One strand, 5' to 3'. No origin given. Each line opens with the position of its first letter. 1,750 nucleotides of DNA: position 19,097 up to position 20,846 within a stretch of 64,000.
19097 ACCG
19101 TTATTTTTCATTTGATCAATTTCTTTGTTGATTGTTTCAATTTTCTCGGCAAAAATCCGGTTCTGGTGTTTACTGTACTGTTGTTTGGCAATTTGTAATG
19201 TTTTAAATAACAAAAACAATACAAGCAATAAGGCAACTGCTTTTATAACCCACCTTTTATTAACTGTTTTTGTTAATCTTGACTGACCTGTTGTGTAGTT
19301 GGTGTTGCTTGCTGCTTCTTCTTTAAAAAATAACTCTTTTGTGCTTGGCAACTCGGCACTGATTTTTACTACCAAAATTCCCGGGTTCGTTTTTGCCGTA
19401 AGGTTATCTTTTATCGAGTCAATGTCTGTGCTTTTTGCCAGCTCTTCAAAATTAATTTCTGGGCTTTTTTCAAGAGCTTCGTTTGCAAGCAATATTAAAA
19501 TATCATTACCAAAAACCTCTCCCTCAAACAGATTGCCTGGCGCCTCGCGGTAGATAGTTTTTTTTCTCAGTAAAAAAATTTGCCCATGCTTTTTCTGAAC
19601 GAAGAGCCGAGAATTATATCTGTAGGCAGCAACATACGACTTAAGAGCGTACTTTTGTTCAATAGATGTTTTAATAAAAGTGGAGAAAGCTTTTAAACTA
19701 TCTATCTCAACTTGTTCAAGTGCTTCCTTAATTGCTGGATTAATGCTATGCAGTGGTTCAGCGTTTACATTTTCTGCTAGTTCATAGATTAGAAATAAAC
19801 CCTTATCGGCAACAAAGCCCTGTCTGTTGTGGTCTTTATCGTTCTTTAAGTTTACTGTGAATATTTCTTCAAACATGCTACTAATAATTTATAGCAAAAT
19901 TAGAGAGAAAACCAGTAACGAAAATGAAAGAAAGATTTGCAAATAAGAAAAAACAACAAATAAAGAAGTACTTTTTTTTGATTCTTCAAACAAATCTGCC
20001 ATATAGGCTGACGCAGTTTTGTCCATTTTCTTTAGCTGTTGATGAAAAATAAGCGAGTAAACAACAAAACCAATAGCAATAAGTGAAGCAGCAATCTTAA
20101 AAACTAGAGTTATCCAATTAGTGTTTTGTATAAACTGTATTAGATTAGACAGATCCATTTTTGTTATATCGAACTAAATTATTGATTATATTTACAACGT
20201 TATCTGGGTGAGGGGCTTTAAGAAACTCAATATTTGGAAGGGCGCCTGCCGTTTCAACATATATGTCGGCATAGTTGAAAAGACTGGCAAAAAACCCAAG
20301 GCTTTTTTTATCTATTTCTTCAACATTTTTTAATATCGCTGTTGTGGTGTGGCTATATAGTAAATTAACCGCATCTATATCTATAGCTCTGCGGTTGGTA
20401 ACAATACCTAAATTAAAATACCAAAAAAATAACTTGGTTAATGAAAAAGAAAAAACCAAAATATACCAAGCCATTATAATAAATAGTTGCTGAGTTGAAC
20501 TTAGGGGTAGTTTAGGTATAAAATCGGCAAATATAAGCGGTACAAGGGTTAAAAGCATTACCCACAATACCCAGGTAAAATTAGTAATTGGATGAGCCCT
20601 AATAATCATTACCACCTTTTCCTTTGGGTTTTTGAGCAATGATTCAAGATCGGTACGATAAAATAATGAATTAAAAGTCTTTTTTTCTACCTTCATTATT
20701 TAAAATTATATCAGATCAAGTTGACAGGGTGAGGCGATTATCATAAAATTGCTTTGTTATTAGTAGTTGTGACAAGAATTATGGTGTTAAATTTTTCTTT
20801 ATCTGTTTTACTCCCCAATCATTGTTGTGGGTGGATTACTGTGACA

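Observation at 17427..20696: Five-gene membrane operon ending in two VirB2/TrbC-like pilin paralogs, with no secretion ATPase nearby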

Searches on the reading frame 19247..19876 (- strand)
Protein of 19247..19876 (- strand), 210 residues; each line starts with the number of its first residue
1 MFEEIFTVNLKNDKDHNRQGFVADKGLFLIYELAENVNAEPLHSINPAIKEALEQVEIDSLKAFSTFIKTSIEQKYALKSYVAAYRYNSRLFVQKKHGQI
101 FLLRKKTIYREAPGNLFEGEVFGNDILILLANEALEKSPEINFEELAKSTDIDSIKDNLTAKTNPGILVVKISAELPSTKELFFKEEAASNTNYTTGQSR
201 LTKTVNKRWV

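Call 65: search_solved_structures(query=A6, max_evalue=10, show_alignments=2)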
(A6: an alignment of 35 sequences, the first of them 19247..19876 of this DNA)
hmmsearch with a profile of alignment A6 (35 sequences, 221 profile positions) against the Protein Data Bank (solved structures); distinct sequences matched with E-value up to 10: 4.
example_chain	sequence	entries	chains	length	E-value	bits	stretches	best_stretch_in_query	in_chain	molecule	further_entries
5d43_A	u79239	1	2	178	0.11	15.2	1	107-150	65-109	Centrin-1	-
2op8_A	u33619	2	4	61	0.14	14.8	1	28-79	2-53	Probable tautomerase ywhB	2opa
3mli_A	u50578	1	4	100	0.57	12.8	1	31-82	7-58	Putative uncharacterized protein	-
2bo3_A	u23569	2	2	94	1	12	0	31-82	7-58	HYPOTHETICAL PROTEIN HP0242 | Uncharacterized protein HP0242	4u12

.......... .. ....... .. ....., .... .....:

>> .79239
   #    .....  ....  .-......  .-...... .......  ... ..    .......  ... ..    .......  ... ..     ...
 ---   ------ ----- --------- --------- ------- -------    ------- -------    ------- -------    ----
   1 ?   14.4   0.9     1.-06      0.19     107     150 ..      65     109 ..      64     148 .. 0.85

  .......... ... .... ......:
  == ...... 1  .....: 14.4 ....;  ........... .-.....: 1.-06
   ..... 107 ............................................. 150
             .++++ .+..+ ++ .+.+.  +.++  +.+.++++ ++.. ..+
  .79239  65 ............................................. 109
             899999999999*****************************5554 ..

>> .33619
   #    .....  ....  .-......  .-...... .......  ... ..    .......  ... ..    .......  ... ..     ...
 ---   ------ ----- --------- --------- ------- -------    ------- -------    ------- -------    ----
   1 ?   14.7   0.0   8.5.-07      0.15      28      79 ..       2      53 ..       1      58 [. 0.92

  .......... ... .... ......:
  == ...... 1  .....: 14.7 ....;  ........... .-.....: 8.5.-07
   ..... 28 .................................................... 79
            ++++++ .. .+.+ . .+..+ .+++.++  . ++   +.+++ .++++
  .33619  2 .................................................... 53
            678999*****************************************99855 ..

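Call 73: predict_structure(alignment_id=A7)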
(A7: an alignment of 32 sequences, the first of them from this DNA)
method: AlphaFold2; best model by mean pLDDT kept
length: 182 residues; sequences in the alignment: 32
mean_pLDDT: 83.7   pTM: 0.83
mean pLDDT of the five models: 83.7, 83.5, 82.6, 82.4, 81.5
residues with pLDDT >= 90: 95; 70-90: 49; 50-70: 32; < 50: 6
segments of 3 or more residues with pLDDT < 50: 180-182
pLDDT, mean of each block of 10 residues (from residue 1): 61 64 93 79 90 97 97 92 94 94 91 91 92 72 83 80 73 71 40
secondary structure, 60 per line:
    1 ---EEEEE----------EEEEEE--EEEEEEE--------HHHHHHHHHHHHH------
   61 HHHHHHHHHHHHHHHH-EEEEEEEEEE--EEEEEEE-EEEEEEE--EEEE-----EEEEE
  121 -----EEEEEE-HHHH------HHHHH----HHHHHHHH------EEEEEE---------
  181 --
elements in order: E4-8 E19-24 E27-33 H42-54 H61-76 E78-87 E90-96 E98-104 E107-110 E116-120 E126-131 H133-136 H143-147 H152-159 E166-171
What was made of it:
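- On PPM/PP2C protein phosphatases: AF2 N-domain model at pLDDT 83.7 (call 73).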

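Call 75: fold_search(model_id=the predicted structure, library=pdb)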
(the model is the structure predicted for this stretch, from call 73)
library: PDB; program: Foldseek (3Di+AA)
matches with E <= 10: 761; with E <= 0.001: 67
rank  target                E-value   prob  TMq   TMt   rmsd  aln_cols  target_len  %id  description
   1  2j86_B                5.7e-07  1.00  0.64  0.52   5.1       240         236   12  Structural analysis of the PP2C Family Phosphatase tPphA of Thermosynechococcus elongatus (released 2007-11-06)
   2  2j86_A                6.4e-07  1.00  0.62  0.51   5.7       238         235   12  Structural analysis of the PP2C Family Phosphatase tPphA of Thermosynechococcus elongatus (released 2007-11-06)
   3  6jkv_B                7.6e-07  1.00  0.62  0.52   4.9       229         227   13  PppA, a key regulatory component of T6SS in Pseudomonas aeruginosa (released 2019-06-26)
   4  5d2u                  1.0e-06  1.00  0.57  0.45   7.2       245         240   13  Crystal structure of tPphA Variant - H39A (released 2016-05-04)
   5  1txo_B                1.5e-06  1.00  0.60  0.48   5.7       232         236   13  Crystal structure of the Mycobacterium tuberculosis serine/threonine phosphatase PstP/Ppp at 1.95 A. (released 2004-11-23)
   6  2cm1                  1.5e-06  1.00  0.54  0.44   7.8       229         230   11  Crystal structure of the catalytic domain of serine threonine protein phosphatase PstP in complex with 2 Manganese ions. (released 2007-06-12)
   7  6jkv_A                1.6e-06  1.00  0.62  0.52   4.8       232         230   13  PppA, a key regulatory component of T6SS in Pseudomonas aeruginosa (released 2019-06-26)
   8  2j82                  1.8e-06  1.00  0.64  0.55   5.1       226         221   13  Structural analysis of the PP2C Family Phosphatase tPphA from Thermosynechococcus elongatus (released 2007-11-06)
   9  2y09                  1.9e-06  1.00  0.57  0.46   6.8       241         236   14  The cyanobacterial PP2C-like phosphatase tPphA requires three metals in the catalytic center for efficient catalysis (released 2011-02-09)
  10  1txo_A                2.9e-06  1.00  0.63  0.51   5.6       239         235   12  Crystal structure of the Mycobacterium tuberculosis serine/threonine phosphatase PstP/Ppp at 1.95 A. (released 2004-11-23)
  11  5iti                  2.9e-06  1.00  0.62  0.50   5.5       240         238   12  A cynobacterial PP2C (tPphA) structure (released 2016-05-04)
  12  6ihr                  3.4e-06  1.00  0.63  0.48   5.3       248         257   13  Crystal structure of bacterial serine phosphatase with His tag (released 2019-08-07)
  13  2xzv                  1.2e-05  1.00  0.64  0.52   5.3       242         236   11  The cyanobacterial PP2C-like phosphatase tPphA requires three metals in the catalytic center for efficient catalysis (released 2011-02-09)
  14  6ihu                  1.3e-05  1.00  0.63  0.54   5.2       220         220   14  Crystal structure of bacterial serine phosphatase bearing R161A mutation (released 2019-08-07)
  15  5f1m                  1.4e-05  1.00  0.63  0.48   5.1       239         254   11  Crystal structure of Serine/threonine phosphatase Stp1 from Staphylococcus aureus (released 2016-08-24)
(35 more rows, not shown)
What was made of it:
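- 18179..19876 (-): 565-aa bitopic protein: a cytoplasmic PP2C/PPM-fold domain (about residues 1-175), one TM helix (209-227), a coiled-coil stalk (to about 306) and an extracellular six-bladed beta-propeller (about 315-565). N-domain model: pLDDT 83.7 (call 73); Foldseek top hits are the PP2C phosphatases tPphA, PppA and PstP, E about 6e-7, TM 0.64 (call 75).
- On PPM/PP2C protein phosphatases: In Foldseek against the PDB nearly all of the 50 listed hits are PP2C-type phosphatases; the best has E 5.7e-7, probability 1.0 and TM 0.64 (call 75).
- One of the top structural matches is PppA, the PP2C regulator of a T6SS (call 75).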

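Call 91: search_protein_families(library=pfam, alignment_id=A7, max_evalue=10)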
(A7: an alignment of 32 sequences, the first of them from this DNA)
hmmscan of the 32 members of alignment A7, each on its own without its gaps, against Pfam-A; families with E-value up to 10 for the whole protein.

A. member 1, seq(182 aa): 0 families

B. families by the number of members that match (of 32 scanned): 25 families
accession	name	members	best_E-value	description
PF06207.16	DUF1002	2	0.023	Protein of unknown function (DUF1002)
PF00481.26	PP2C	1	0.0056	Protein phosphatase 2C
PF18929.5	DUF5678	1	0.013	Family of unknown function (DUF5678)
PF16947.10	Ferredoxin_N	1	0.022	N-terminal region of 4Fe-4S ferredoxin iron-sulfur binding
PF12164.13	SporV_AA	1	0.024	Stage V sporulation protein AA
PF20874.2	Relaxase_M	1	0.031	Relaxase central domain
PF24919.1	Mug62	1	0.054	Meiotically up-regulated gene 62 protein-like domain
PF03048.19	Herpes_UL92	1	0.054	UL92 family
PF20399.4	PH_20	1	0.057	PH domain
PF09249.16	tRNA_NucTransf2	1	0.06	tRNA nucleotidyltransferase, second domain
PF14580.12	LRR_9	1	0.081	Leucine-rich repeat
PF15937.10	PrlF_antitoxin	1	0.091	prlF antitoxin for toxin YhaV_toxin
PF22107.2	Pch2_N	1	0.092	Pch2 N-terminal domain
PF11821.13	ActD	1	0.096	Alternative complex III, ActD subunit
PF11465.14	Receptor_2B4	1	0.1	Natural killer cell receptor 2B4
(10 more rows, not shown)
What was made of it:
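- On PPM/PP2C protein phosphatases: Pfam PP2C is hit by 1 of 32 members, at E 0.0056 (call 91).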

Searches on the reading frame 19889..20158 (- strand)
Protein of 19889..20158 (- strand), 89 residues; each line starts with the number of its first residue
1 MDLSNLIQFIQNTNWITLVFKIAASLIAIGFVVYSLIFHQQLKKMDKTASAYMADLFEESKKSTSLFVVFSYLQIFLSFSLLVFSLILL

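Call 3: search_protein_families(library=pfam, proteins=[window:19889-20158:-], max_evalue=1)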
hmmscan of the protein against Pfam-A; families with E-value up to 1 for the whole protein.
window:19889-20158:- (89 aa): 2 families
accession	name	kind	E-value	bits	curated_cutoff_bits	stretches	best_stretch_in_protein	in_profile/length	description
PF18901.5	DUF5657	-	3.4e-07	30.8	25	2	19-48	1-30/61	Family of unknown function (DUF5657)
PF14093.11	DUF4271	-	0.0011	19.3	29.7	1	16-86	1-69/206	Domain of unknown function (DUF4271)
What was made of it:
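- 19889..20158 (-): 89-aa DUF5657 protein: a two-TM hairpin with a basic loop. It overlaps the upstream gene by 14 nt. PF18901 at 30.8 bits, above the cut-off of 25 (call 3).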

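Call 4: search_protein_families(library=ncbifam, proteins=[window:19889-20158:-], max_evalue=1)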
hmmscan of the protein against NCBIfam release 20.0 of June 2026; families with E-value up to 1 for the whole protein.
window:19889-20158:- (89 aa): 1 family
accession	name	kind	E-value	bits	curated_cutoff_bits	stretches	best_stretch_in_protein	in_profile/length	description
NF046005.2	near_gluc_PtsG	equivalog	0.55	10.5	45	0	11-76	1-66/85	MPN207a family PTS transporter accessory protein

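Call 82: search_protein_families(library=pfam, alignment_id=A8, max_evalue=10)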
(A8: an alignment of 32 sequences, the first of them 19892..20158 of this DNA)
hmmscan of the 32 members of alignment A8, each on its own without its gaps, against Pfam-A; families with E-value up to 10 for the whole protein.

A. member 1, window:19892-20158:- (89 aa): 4 families
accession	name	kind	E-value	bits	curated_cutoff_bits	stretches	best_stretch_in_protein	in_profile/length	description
PF18901.5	DUF5657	-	3.4e-07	30.8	25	2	19-48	1-30/61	Family of unknown function (DUF5657)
PF14093.11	DUF4271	-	0.0011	19.3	29.7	1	16-86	1-69/206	Domain of unknown function (DUF4271)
PF11044.13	TMEMspv1-c74-12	-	4.3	8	25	1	64-85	6-27/49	Plectrovirus spv1-c74 ORF 12 transmembrane protein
PF01529.25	DHHC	-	5.1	7.6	28.7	1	19-88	53-119/133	DHHC palmitoyltransferase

B. families by the number of members that match (of 32 scanned): 36 families (the first 25 are shown)
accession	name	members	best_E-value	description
PF18901.5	DUF5657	32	1.4e-17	Family of unknown function (DUF5657)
PF04341.17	DUF485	12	0.0021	Protein of unknown function, DUF485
PF01529.25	DHHC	7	0.58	DHHC palmitoyltransferase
PF12725.13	DUF3810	3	1.3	Protein of unknown function (DUF3810)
PF13273.12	DUF4064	2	0.0014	Protein of unknown function (DUF4064)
PF03006.26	HlyIII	2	0.0046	Haemolysin-III related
PF10864.13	DUF2663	2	0.074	Protein of unknown function (DUF2663)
PF16954.10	HRG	2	0.15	Haem-transporter, endosomal/lysosomal, haem-responsive gene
PF10272.14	Tmpp129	2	0.23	Putative transmembrane protein precursor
PF03208.24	PRA1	2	0.31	PRA1 family protein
PF07666.16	MpPF26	2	0.4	M penetrans paralogue family 26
PF01312.24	Bac_export_2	2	2.4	FlhB HrpN YscU SpaS Family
PF20556.3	DUF6768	2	2.7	Family of unknown function (DUF6768)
PF14093.11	DUF4271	1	0.0011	Domain of unknown function (DUF4271)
PF25686.1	Betaherpes_U91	1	0.0097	Betaherpesvirus U91 protein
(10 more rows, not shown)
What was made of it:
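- On DUF5657 (Pfam PF18901): All 32 orthologs match (call 82).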

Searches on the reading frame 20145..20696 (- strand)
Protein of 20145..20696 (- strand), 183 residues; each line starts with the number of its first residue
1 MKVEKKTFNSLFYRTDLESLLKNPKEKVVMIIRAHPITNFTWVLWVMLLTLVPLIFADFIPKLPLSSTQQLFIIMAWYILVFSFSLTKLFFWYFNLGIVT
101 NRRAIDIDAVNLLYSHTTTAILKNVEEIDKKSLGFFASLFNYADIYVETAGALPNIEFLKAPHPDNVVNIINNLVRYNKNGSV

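Call 3: search_protein_families(library=pfam, proteins=[window:20145-20696:-], max_evalue=1)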
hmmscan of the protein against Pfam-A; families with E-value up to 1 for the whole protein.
window:20145-20696:- (183 aa): 1 family
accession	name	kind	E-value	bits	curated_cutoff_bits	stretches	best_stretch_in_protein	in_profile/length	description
PF20517.3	TMEM127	-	0.11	13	25.3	1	22-57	33-68/113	Transmembrane protein 127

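Call 4: search_protein_families(library=ncbifam, proteins=[window:20145-20696:-], max_evalue=1)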
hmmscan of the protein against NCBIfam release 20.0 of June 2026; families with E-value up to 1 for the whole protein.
window:20145-20696:- (183 aa): 0 families

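Call 64: search_solved_structures(query=A5, max_evalue=10, show_alignments=2)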
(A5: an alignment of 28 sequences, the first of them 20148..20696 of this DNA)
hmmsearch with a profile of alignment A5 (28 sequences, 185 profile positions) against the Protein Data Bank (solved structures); distinct sequences matched with E-value up to 10: 1.
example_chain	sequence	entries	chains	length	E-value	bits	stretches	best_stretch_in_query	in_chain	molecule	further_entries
2lzq_A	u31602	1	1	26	1.4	11.6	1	82-101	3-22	NS2 peptide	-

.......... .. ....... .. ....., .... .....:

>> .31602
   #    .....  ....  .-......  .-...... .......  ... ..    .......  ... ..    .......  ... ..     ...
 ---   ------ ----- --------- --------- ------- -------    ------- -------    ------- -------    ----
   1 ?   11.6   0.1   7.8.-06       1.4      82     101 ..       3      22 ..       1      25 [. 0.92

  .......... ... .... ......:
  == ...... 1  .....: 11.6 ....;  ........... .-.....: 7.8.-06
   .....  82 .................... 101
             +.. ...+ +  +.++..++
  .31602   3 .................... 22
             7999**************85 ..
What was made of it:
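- Tried and rejected: Profile searches against PDB sequences for the bPH-like family and for the N-domain found nothing significant (calls 64, 65).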

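Call 67: search_protein_families(library=pfam, alignment_id=A5, max_evalue=10)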
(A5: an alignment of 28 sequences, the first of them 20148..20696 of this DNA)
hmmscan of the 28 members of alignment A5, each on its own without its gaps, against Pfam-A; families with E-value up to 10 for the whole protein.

A. member 1, window:20148-20696:- (183 aa): 1 family
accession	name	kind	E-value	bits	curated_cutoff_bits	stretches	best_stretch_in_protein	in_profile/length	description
PF20517.3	TMEM127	-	0.11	13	25.3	1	22-57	33-68/113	Transmembrane protein 127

B. families by the number of members that match (of 28 scanned): 17 families
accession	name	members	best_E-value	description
PF03703.20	bPH_2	19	5.6e-06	Bacterial PH domain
PF14470.12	bPH_3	9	0.00072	Bacterial PH domain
PF06837.17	Fijivirus_P9-2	2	0.054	Fijivirus P9-2 protein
PF08000.17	bPH_1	1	0.005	Bacterial PH domain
PF16084.10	LydB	1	0.02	LydA-holin antagonist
PF02469.27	Fasciclin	1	0.03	Fasciclin domain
PF16560.10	SAPI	1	0.055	Putative mobile pathogenicity island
PF11998.13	DUF3493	1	0.06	Low psii accumulation1 / Rep27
PF13567.11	DUF4131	1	0.092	Domain of unknown function (DUF4131)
PF14102.11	Caps_synth_CapC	1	0.099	Capsule biosynthesis CapC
PF20517.3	TMEM127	1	0.11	Transmembrane protein 127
PF16186.11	Arm_3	1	0.15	Atypical Arm repeat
PF03303.18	WTF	1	0.17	WTF protein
PF14163.11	SieB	1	0.26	Super-infection exclusion protein B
PF09775.14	Keratin_assoc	1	0.31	Keratinocyte-associated protein 2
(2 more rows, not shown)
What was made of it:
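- On bPH_2 (Pfam PF03703): 19 of 28 orthologs hit PF03703 (best E 5.6e-6) and 9 hit bPH_3 (call 67).
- Closest known: YdbS/YdbT-type bPH_2 membrane proteins. Same: 19 of 28 orthologs match PF03703 (call 67).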
